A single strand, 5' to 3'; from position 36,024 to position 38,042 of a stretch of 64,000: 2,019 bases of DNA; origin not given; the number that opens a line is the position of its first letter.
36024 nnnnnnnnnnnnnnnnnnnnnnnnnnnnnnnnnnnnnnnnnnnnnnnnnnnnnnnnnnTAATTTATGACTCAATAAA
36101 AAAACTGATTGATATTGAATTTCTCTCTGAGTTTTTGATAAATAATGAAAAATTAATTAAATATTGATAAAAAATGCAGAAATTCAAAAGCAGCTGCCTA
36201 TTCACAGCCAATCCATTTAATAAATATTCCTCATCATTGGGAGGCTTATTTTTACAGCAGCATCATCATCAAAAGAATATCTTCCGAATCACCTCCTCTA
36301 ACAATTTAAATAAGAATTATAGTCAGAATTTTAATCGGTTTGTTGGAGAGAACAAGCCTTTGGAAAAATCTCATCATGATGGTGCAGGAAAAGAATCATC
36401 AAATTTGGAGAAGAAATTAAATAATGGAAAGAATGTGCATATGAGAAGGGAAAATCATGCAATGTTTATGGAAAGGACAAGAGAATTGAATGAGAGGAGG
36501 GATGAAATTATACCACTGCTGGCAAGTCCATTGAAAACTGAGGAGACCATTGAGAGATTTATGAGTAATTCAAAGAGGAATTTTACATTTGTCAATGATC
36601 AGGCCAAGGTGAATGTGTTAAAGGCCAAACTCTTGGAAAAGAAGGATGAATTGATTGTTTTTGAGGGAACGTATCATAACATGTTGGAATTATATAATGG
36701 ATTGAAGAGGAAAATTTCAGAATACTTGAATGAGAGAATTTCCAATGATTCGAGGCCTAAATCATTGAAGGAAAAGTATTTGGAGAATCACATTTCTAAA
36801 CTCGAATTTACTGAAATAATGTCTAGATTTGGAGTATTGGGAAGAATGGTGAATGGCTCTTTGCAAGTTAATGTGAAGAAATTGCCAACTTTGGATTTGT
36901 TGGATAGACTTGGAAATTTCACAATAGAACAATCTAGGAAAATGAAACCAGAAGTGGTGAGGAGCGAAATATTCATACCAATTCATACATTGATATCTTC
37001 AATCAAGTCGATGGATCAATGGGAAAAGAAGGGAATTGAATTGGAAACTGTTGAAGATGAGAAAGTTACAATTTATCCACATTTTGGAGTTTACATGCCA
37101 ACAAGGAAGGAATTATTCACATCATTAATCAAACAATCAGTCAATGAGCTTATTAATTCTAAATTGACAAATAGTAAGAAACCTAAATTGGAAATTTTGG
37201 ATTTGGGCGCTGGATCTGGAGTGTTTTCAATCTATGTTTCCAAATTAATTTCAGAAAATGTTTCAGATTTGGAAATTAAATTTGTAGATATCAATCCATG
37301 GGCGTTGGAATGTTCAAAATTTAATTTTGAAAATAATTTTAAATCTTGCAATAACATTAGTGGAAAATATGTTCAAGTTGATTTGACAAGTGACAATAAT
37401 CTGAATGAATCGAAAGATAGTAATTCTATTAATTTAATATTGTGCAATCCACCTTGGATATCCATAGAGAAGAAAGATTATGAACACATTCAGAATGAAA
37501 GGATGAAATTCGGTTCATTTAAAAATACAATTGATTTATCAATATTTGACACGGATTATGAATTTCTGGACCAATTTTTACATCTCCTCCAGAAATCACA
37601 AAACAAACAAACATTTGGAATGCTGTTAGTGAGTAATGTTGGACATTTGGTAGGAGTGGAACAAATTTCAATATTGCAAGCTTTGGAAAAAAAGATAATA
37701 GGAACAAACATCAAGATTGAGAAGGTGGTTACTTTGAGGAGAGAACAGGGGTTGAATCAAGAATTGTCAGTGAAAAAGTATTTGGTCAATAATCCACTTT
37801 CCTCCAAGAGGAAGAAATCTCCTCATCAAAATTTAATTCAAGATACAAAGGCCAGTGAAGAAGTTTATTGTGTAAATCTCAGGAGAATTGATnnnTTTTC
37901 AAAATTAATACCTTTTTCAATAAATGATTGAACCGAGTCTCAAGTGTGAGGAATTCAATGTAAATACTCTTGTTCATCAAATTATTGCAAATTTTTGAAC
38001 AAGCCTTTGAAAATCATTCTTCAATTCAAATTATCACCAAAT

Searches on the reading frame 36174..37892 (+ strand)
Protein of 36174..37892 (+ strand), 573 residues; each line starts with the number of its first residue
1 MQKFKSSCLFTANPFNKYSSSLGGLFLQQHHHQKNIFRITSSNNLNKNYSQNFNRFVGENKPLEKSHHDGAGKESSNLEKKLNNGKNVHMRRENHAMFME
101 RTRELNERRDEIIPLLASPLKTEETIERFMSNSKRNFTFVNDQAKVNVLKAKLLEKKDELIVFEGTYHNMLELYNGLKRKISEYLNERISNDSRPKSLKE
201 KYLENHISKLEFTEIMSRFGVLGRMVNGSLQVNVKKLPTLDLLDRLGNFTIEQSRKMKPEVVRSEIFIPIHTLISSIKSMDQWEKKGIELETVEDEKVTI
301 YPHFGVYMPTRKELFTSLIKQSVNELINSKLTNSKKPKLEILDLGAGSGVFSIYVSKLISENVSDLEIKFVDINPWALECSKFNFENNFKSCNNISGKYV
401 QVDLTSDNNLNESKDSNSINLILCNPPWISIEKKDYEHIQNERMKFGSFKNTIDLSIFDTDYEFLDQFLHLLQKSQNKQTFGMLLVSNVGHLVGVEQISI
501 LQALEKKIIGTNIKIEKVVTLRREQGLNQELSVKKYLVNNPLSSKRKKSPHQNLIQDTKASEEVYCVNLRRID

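Call 22: search_protein_families(library=pfam, proteins=[window:36174-37892:+], max_evalue=0.001)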
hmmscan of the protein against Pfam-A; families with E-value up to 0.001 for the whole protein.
window:36174-37892:+ (573 aa): 4 families
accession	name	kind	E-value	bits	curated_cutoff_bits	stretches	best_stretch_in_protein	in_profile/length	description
PF05175.20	MTS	-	2.4e-10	40.8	23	1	331-437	27-117/170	Methyltransferase small domain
PF06325.19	PrmA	-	5.4e-06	26.5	22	1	331-425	155-233/296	Ribosomal protein L11 methyltransferase (PrmA)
PF10294.15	Methyltransf_16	-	0.00056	20.1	21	0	327-423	36-125/174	Lysine methyltransferase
PF13847.12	Methyltransf_31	-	0.00096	19.3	27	0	336-394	2-55/145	Methyltransferase domain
